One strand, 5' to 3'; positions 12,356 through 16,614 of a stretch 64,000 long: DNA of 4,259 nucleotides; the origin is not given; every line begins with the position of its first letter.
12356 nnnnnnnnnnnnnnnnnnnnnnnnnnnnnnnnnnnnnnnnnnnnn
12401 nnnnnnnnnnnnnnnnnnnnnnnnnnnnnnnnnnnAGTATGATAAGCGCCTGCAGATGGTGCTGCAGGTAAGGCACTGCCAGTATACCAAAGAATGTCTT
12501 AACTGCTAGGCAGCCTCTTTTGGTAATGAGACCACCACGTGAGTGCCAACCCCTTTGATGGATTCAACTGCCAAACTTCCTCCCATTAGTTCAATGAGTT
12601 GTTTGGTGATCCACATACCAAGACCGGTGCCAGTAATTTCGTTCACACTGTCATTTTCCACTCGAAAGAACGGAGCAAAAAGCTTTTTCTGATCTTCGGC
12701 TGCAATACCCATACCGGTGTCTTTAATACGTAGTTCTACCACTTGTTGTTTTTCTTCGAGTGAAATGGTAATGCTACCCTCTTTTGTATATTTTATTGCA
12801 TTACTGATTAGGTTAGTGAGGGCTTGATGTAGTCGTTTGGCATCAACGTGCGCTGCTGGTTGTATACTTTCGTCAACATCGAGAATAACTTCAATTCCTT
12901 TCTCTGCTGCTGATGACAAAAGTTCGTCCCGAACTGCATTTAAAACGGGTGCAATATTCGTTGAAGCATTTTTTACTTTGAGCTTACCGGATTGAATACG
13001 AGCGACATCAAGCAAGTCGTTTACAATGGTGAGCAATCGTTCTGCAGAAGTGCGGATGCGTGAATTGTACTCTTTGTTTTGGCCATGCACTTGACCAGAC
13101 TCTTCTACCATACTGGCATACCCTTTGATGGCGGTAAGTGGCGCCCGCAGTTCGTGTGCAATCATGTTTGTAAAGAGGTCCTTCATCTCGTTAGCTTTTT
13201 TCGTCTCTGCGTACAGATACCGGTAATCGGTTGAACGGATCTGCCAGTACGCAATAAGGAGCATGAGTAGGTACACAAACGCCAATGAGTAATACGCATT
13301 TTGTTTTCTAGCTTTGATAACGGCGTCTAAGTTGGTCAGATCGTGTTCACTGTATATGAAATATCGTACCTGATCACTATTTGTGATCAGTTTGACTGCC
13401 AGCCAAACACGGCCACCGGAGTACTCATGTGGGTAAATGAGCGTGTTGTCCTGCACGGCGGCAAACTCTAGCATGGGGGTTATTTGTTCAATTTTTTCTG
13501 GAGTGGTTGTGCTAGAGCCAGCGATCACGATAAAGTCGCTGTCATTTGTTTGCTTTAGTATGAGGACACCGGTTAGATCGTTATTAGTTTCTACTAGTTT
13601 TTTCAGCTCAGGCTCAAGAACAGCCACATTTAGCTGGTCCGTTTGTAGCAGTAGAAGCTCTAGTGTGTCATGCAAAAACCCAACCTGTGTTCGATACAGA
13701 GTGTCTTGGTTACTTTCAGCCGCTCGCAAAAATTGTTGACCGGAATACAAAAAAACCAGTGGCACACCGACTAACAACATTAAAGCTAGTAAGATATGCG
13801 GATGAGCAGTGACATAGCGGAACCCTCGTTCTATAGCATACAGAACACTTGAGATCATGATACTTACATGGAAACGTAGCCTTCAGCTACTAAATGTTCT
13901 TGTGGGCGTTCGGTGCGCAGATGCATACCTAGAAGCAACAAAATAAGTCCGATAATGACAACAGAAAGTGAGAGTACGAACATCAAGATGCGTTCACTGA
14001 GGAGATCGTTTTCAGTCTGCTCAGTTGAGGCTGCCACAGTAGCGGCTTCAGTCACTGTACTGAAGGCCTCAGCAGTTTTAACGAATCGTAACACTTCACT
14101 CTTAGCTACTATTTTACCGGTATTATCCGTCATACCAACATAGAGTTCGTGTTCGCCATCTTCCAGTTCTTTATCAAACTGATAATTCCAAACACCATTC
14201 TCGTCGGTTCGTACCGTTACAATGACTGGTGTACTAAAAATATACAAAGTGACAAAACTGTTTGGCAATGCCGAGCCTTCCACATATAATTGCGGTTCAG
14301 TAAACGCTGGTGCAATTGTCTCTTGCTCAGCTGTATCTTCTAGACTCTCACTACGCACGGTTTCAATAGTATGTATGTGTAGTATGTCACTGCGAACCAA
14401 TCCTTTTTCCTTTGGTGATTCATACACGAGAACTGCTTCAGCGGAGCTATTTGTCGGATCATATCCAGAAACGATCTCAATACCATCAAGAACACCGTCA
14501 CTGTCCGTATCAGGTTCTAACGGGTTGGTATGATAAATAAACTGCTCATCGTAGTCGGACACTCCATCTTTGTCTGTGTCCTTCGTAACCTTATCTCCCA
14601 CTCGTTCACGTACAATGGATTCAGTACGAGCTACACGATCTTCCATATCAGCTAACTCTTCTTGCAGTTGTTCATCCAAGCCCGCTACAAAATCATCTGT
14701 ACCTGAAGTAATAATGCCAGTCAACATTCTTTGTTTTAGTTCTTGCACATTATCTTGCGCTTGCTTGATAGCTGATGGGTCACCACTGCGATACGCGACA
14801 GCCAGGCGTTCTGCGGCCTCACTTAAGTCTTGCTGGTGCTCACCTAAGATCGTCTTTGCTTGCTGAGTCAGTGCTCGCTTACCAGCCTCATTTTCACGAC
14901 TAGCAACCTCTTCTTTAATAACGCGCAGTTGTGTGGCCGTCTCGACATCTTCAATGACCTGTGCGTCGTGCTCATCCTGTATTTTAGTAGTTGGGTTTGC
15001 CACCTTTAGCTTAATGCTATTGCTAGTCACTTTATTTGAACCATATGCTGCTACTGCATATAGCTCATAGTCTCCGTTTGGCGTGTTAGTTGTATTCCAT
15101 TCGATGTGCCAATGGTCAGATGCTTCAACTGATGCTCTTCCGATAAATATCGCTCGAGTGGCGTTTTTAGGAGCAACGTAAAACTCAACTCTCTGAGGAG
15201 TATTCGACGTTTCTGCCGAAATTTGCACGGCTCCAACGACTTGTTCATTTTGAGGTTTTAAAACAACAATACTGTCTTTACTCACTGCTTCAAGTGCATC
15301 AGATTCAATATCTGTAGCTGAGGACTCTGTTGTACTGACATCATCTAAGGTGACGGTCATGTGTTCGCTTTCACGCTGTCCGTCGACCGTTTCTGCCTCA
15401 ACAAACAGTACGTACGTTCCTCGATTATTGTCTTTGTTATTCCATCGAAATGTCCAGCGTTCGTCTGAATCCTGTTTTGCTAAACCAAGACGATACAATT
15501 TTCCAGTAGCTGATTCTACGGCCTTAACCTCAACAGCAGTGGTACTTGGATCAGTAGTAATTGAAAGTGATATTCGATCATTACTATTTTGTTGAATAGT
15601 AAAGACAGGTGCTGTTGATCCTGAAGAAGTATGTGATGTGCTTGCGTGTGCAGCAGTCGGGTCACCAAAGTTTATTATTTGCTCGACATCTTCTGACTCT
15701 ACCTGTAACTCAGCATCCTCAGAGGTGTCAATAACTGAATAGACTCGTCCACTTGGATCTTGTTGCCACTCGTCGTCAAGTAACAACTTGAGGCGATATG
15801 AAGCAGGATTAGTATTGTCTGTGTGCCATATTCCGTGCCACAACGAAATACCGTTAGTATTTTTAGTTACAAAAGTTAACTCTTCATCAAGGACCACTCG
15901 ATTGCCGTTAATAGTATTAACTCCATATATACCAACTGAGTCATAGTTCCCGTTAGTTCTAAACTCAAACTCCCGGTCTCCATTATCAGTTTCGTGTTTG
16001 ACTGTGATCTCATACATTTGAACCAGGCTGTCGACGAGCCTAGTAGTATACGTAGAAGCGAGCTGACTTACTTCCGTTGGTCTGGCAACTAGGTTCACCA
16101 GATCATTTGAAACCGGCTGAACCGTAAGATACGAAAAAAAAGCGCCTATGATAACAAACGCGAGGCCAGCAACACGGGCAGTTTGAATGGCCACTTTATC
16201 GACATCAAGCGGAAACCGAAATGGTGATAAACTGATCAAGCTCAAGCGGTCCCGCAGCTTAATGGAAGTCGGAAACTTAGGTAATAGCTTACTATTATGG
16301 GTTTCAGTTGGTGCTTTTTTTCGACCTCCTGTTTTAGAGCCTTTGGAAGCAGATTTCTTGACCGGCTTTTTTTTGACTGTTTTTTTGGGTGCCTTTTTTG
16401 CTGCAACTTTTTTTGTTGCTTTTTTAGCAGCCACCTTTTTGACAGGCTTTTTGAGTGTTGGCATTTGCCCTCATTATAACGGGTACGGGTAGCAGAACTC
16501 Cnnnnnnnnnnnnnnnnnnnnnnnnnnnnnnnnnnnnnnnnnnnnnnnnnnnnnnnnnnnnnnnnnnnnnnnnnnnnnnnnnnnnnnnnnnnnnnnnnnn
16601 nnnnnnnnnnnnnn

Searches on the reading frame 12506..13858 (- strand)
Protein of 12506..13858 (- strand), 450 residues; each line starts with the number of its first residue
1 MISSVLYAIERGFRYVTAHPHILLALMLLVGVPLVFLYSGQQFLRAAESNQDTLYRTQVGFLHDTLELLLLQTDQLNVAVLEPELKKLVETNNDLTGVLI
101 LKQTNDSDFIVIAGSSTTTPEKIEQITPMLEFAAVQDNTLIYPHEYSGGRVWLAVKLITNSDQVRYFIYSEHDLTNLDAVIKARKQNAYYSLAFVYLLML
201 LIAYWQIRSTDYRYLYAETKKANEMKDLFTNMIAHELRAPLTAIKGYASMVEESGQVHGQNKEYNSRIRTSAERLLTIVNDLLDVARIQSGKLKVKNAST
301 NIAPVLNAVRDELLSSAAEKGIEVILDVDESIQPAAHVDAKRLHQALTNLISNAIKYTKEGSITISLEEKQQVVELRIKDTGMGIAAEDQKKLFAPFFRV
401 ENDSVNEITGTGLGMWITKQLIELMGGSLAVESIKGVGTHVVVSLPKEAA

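Call 11: search_protein_families(library=ncbifam, proteins=[window:12506-13858:-])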
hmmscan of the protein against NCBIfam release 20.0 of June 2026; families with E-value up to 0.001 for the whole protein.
window:12506-13858:- (450 aa): 86 families (the best 25 are shown)
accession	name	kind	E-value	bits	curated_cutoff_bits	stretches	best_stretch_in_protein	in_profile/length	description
TIGR02956.1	TMAO_torS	equivalog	1.6e-55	188.7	676.5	1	218-446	456-681/967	TMAO reductase system sensor histidine kinase/response regulator TorS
NF046044.1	PnpS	equivalog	1.1e-52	179.4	400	1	218-446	162-390/390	two-component system histidine kinase PnpS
NF033092.0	HK_WalK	equivalog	6.1e-52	177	725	1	218-446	364-593/594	cell wall metabolism sensor histidine kinase WalK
NF038297.2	hybrid_HK_HrmK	equivalog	9e-51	173.2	725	1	199-448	208-458/607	hybrid histidine kinase/response regulator HrmK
NF047874.1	MASE3_PAS_HK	subfamily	6.1e-49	167.4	560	1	216-448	388-626/655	MASE3 domain-containing sensor histidine kinase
NF011874.0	PRK15347.1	equivalog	6.8e-49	166.7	852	1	219-447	391-614/921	two component system sensor kinase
TIGR02966.1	phoR_proteo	equivalog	7.5e-49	166.5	334.2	1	219-441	107-329/333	phosphate regulon sensor histidine kinase PhoR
NF008318.0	PRK11107.1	equivalog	3.1e-48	164.6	890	1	220-445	287-516/920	two-component sensor histidine kinase BarA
NF041947.1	LuxQ_Vibrio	equivalog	7.1e-48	163.1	1200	1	221-448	467-697/843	quorum-sensing autoinducer 2 sensor kinase/phosphatase LuxQ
NF008302.0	PRK11091.1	equivalog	1e-46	159.5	838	1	218-446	275-504/779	aerobic respiration two-component sensor histidine kinase ArcB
NF008099.0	PRK10841.1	equivalog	2.6e-44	151.3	920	1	218-446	462-689/949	two-component system sensor histidine kinase RcsC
NF041735.1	hist_kin_RppB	equivalog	2.3e-41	142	400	1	57-446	46-438/438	two-component system sensor histidine kinase RppB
NF045901.1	HisKinLetSLeg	equivalog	1.7e-38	132.3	1650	1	221-443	289-514/906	two-component system sensor histidine kinase LetS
NF008468.0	PRK11360.1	equivalog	2.2e-38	132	646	1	232-448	402-609/616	two-component system sensor histidine kinase AtoS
NF040691.1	MtrAB_MtrB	equivalog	3.7e-38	131.8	450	1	224-449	269-494/507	MtrAB system histidine kinase MtrB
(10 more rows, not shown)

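Call 65: find_encoding_contigs(protein=window:12506-13858:-, flank=6000, max_places=5)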
Protein window:12506-13858:- (450 aa): no gene with exactly this product is on record in the collection.

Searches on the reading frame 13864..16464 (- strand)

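Call 11: search_protein_families(library=ncbifam, proteins=[window:13864-16464:-])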
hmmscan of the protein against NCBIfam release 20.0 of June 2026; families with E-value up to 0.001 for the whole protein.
window:13864-16464:- (866 aa): 2 families
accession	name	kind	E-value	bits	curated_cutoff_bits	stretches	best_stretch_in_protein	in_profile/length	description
NF047639.1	throspo3_MtsD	equivalog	0.00018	19.8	800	1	604-676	435-506/651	cell-cell cohesion protein MtsD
NF033765.2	gliding_CglD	equivalog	0.00038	18.4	400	1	604-665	183-242/1124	adventurous gliding motility lipoprotein CglD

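Call 40: search_protein_families(library=pfam, max_evalue=0.000001, proteins=[window:13864-16464:-])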
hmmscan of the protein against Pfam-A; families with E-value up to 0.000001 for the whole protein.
window:13864-16464:- (866 aa): 1 family
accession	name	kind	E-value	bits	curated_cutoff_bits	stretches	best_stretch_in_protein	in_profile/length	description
PF19077.6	Big_13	-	7.6e-13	49.3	27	1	728-790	31-95/102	Bacterial Ig-like domain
